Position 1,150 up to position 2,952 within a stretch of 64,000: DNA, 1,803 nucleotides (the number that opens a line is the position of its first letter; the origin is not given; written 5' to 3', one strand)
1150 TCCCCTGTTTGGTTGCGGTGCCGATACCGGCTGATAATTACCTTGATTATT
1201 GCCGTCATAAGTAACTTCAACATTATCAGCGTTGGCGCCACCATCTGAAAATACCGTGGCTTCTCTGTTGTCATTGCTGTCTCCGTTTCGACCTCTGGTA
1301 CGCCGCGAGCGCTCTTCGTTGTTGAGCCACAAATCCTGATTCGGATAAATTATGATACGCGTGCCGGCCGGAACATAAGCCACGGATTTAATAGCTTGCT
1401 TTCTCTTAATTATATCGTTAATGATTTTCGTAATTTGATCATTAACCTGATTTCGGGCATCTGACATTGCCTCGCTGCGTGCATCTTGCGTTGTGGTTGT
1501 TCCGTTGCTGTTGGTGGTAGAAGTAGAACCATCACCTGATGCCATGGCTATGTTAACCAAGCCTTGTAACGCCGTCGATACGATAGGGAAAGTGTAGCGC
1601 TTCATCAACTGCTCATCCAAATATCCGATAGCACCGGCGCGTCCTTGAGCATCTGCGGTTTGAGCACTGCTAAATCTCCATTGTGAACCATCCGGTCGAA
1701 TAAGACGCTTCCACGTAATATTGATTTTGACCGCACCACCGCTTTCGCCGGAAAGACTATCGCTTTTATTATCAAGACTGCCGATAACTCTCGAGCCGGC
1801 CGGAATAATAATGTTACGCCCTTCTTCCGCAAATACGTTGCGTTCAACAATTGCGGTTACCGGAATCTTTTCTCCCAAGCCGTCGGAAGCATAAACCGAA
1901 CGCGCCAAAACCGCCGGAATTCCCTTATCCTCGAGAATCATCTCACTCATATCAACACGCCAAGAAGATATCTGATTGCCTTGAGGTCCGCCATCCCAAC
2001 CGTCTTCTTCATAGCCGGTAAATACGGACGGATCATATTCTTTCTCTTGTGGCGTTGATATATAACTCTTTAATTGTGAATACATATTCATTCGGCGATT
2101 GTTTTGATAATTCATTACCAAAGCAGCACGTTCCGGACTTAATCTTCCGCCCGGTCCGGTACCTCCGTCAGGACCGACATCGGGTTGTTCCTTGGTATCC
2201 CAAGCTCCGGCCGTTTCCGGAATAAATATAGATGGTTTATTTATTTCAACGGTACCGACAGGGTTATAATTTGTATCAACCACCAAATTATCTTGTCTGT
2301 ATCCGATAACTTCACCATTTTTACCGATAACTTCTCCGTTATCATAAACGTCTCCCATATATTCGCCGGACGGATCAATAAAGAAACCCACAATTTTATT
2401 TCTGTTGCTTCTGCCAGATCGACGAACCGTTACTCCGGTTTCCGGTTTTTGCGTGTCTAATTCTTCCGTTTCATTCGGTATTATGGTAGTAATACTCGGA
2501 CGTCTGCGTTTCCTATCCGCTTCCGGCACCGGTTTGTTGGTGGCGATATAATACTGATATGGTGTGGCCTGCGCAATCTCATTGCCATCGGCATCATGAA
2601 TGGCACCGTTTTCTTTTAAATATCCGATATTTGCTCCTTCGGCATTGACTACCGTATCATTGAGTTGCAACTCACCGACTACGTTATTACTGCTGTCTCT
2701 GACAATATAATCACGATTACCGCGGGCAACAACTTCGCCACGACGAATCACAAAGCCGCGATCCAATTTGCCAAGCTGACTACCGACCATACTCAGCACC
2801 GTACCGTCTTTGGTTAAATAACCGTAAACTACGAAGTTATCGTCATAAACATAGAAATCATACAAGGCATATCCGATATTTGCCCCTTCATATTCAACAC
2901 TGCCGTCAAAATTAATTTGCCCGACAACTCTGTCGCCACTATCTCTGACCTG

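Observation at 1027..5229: CagY-scale VirB10: ~1000-residue repeat module in front of a canonical VirB10 barrel domain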

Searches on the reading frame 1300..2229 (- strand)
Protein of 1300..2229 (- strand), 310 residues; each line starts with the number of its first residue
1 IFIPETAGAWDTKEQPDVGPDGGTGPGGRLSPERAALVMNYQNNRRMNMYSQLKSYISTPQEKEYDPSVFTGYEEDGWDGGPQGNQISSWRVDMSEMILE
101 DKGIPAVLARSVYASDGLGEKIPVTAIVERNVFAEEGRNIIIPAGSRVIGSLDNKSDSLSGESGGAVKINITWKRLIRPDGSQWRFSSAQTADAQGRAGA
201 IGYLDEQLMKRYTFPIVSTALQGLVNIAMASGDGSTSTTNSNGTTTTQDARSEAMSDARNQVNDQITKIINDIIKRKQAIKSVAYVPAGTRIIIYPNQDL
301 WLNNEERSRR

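Call 60: search_protein_representatives(protein=window:1300-2229:-)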
Query: 310 residues. Proteins with E-value up to 0.001 (for the whole library): 2213; up to 1e-10: 655; up to 1e-30: 70. The best 150 are listed.
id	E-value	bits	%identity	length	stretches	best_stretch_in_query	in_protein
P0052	2.2e-95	335.7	63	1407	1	16-306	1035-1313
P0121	1.3e-94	333.2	61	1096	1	16-306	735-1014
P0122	1.1e-80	287.4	55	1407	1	1-308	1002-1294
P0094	8.4e-78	278.0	56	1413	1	7-309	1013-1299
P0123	1.1e-73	264.5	52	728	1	7-309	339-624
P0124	7.6e-71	255.2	51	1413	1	16-309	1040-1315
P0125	1.2e-70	254.5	52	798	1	16-309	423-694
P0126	1.1e-69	251.3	52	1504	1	16-309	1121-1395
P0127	6.3e-68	245.6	52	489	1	16-305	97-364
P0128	1.7e-66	240.9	61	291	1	123-309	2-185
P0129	1.6e-64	234.4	46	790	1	8-309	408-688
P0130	4.1e-64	233.0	49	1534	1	16-308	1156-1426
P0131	4.8e-64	232.8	50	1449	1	14-304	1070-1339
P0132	8.1e-64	232.1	47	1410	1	16-307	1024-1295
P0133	9.0e-64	231.9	49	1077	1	15-308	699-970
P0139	8.2e-59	215.7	47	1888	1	7-307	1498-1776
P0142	6.9e-56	206.1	45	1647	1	1-305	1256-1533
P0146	1.3e-50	188.7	41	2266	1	31-305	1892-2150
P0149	1.3e-49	185.4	43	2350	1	31-306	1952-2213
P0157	2.3e-48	181.3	47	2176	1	85-303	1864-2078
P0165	1.3e-46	175.6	38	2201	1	17-305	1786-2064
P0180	2.3e-41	158.4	40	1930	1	77-303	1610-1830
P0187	3.4e-34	134.8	38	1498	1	62-306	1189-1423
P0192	1.6e-29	119.5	33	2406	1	84-306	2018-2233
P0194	1.3e-28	116.5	39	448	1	88-303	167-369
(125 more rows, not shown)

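Call 61: search_protein_families(library=pfam, proteins=[P0149, P0165, P0192, P0139], max_evalue=0.001)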
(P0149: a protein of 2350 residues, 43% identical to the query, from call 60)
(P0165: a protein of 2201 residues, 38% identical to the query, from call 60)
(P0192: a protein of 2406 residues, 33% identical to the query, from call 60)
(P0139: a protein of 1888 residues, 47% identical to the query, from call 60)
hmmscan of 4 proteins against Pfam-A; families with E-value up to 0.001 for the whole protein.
P0149 (2350 aa): 4 families
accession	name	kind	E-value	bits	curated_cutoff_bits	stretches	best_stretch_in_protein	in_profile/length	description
PF21785.3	Bflower_2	-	1e-105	347.8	38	10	1603-1689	5-85/112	5-fold beta-flower protein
PF21784.3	Bflower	-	2e-49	167.3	25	3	1721-1780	3-61/116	4-fold beta flower protein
PF03743.19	TrbI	-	4.2e-35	121.8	35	1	2015-2209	2-188/188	Bacterial conjugation TrbI-like protein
PF12396.14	DUF3659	-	1.1e-32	112.1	24.8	2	1813-1864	10-57/61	Protein of unknown function (DUF3659)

P0165 (2201 aa): 6 families
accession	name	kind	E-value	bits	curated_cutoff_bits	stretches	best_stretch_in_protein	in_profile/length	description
PF21785.3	Bflower_2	-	5e-107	352.1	38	8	1611-1700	11-96/112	5-fold beta-flower protein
PF21784.3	Bflower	-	2.3e-45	154.1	25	2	1464-1527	1-63/116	4-fold beta flower protein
PF03743.19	TrbI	-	3.5e-31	109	35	1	1864-2061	2-188/188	Bacterial conjugation TrbI-like protein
PF12396.14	DUF3659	-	1.6e-29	102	24.8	0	349-399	9-55/61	Protein of unknown function (DUF3659)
PF05593.20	RHS_repeat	-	8.5e-14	52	22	0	1416-1449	1-38/38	RHS Repeat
PF18342.7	LytB_SH3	-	0.00052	20.5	25.8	0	1414-1432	13-31/67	Endo-beta-N-acetylglucosaminidase LytB SH3 domain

P0192 (2406 aa): 5 families
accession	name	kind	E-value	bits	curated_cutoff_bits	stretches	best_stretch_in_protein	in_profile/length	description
PF21785.3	Bflower_2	-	4.5e-67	223.4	38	7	792-884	7-94/112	5-fold beta-flower protein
PF03743.19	TrbI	-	2.1e-27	96.7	35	1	2032-2227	2-186/188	Bacterial conjugation TrbI-like protein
PF21784.3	Bflower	-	8.8e-14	52.3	25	0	877-939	5-65/116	4-fold beta flower protein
PF12396.14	DUF3659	-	3.5e-10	40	24.8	0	1858-1919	7-55/61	Protein of unknown function (DUF3659)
PF22692.1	LlgE_F_G_D1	-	0.0009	19.8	27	0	1833-1882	25-63/64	Flagellar hook protein FlgE/F/G D1 domain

P0139 (1888 aa): 4 families
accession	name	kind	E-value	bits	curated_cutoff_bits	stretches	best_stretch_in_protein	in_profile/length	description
PF21785.3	Bflower_2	-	1.5e-94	311.9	38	14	1211-1312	2-99/112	5-fold beta-flower protein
PF21784.3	Bflower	-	1.8e-35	122.2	25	1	1111-1175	4-65/116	4-fold beta flower protein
PF03743.19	TrbI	-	1.8e-31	109.9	35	1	1580-1771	2-188/188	Bacterial conjugation TrbI-like protein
PF12396.14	DUF3659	-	1.8e-16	60.2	24.8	1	1191-1241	10-55/61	Protein of unknown function (DUF3659)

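Call 62: list_cluster_members(proteins=[P0149, P0165, P0192, P0139, P0146, P0157, P0180, P0187, P0142, P0194])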
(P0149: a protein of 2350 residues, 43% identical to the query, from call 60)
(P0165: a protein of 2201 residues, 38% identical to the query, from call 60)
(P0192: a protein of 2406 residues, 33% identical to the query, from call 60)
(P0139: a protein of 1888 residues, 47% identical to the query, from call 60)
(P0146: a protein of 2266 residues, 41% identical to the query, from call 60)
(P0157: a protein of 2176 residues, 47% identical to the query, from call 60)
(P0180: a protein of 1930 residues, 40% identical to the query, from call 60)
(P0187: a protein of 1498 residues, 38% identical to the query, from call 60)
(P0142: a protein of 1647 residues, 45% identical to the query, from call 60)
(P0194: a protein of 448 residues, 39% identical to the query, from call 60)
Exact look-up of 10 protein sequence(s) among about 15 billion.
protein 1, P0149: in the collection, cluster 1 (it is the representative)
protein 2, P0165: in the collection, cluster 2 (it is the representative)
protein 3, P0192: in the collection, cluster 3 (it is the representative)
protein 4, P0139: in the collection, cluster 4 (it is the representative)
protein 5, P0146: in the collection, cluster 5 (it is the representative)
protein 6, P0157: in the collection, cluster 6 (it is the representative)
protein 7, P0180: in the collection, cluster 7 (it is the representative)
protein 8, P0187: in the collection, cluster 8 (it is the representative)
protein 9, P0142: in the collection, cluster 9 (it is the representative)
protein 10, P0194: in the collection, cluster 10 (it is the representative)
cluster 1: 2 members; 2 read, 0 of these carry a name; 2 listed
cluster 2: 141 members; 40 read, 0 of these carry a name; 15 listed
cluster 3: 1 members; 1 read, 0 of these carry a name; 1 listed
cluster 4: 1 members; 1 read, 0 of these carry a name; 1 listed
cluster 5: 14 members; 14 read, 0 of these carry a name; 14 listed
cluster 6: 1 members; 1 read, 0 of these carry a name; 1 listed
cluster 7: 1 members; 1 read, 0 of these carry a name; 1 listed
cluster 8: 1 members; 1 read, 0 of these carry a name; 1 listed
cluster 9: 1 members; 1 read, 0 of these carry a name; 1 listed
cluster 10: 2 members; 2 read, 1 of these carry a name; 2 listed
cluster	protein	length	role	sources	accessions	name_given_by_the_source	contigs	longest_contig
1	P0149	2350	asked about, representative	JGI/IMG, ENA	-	-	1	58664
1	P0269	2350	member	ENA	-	-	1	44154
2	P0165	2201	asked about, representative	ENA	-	-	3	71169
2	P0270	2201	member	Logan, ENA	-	-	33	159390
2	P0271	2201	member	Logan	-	-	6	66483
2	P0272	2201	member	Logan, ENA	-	-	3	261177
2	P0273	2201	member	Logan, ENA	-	-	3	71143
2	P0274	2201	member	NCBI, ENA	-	-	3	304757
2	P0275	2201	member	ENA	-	-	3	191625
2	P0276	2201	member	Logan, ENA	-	-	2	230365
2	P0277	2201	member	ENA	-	-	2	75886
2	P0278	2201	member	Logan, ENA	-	-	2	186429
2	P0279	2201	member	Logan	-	-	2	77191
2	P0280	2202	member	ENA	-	-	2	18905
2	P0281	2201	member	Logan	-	-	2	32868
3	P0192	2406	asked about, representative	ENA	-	-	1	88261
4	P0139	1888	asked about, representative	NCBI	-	-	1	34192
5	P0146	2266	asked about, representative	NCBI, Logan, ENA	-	-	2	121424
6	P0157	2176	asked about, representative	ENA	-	-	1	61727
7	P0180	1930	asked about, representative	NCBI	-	-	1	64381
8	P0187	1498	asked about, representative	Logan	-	-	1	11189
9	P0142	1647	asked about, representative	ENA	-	-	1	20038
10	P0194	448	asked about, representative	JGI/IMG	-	type IV secretion system protein VirB10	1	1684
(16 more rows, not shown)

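Call 65: find_encoding_contigs(protein=P0165, flank=10000, max_places=3)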
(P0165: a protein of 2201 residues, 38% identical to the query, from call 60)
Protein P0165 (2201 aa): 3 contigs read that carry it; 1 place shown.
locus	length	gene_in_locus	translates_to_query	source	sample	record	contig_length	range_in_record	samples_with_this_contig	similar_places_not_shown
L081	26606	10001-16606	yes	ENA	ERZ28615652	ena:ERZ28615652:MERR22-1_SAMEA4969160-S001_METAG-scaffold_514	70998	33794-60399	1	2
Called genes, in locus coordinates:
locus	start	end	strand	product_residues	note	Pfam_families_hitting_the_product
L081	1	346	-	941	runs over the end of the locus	PF02739:5_3_exonuc_N, PF01367:5_3_exonuc, PF01612:DNA_pol_A_exo1, PF00476:DNA_pol_A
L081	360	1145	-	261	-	PF01066:CDP-OH_P_transf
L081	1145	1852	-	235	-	PF02666:PS_Dcarbxylase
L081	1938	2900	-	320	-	PF19077:Big_13 (faint), PF17936:Big_6 (faint), PF01476:LysM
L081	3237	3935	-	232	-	PF00561:Abhydrolase_1, PF12697:Abhydrolase_6, PF12146:Hydrolase_4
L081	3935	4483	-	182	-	PF00857:Isochorismatase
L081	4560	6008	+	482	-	PF00270:DEAD, PF04851:ResIII, PF00271:Helicase_C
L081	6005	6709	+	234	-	PF02230:Abhydrolase_2, PF00326:Peptidase_S9 (faint), PF00756:Esterase (weak)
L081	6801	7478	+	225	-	PF04335:VirB8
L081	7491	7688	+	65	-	-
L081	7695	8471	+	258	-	PF04335:VirB8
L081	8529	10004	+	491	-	PF03524:CagX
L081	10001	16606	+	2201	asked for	PF21784:Bflower (faint), PF05593:RHS_repeat (faint), PF12396:DUF3659 (faint), PF21785:Bflower_2, PF03743:TrbI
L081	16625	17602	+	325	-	PF00437:T2SSE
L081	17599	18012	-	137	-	PF07309:FlaF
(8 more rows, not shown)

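Call 72: find_encoding_contigs(protein=P0180, flank=10000, max_places=2)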
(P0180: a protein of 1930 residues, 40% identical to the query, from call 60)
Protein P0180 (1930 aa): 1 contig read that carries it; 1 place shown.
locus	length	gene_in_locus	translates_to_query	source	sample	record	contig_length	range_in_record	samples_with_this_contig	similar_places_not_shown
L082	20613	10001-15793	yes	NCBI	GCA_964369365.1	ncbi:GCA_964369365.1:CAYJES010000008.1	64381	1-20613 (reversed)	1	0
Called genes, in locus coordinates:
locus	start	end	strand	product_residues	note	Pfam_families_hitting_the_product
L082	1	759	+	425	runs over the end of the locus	PF00675:Peptidase_M16 (weak), PF05193:Peptidase_M16_C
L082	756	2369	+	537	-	PF00342:PGI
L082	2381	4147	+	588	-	PF02518:HATPase_c, PF13589:HATPase_c_3, PF01119:DNA_mis_repair, PF08676:MutL_C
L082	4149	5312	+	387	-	PF01966:HD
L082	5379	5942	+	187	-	-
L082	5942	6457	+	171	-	-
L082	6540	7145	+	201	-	PF00588:SpoU_methylase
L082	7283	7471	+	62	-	-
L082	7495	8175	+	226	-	PF04335:VirB8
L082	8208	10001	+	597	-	PF03524:CagX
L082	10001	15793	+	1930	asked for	PF12396:DUF3659 (faint), PF21784:Bflower (faint), PF21785:Bflower_2, PF03743:TrbI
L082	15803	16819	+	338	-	PF00437:T2SSE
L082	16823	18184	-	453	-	PF13306:LRR_5 (weak)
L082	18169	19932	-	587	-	-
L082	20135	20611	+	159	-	?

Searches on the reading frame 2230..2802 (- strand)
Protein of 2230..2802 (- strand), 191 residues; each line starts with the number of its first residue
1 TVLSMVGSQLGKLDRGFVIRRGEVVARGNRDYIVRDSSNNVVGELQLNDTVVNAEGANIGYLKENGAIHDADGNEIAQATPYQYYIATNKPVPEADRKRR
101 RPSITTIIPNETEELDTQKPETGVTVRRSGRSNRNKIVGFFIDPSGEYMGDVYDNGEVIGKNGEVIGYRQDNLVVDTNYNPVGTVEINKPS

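Call 43: search_protein_families(library=pfam, proteins=[window:2230-2802:-], max_evalue=0.1)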
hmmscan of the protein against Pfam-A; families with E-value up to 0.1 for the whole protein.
window:2230-2802:- (191 aa): 4 families
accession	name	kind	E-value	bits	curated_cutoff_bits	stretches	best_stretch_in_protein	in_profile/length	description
PF21785.3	Bflower_2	-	5.1e-13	49.3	38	2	9-77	11-78/112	5-fold beta-flower protein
PF21784.3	Bflower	-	6.4e-05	23.7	25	0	141-186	20-64/116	4-fold beta flower protein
PF12396.14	DUF3659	-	0.00047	20.4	24.8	0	34-82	14-58/61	Protein of unknown function (DUF3659)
PF18218.6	Spa1_C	-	0.044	14.7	26.4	0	48-88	20-60/99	Lantibiotic immunity protein Spa1 C-terminal domain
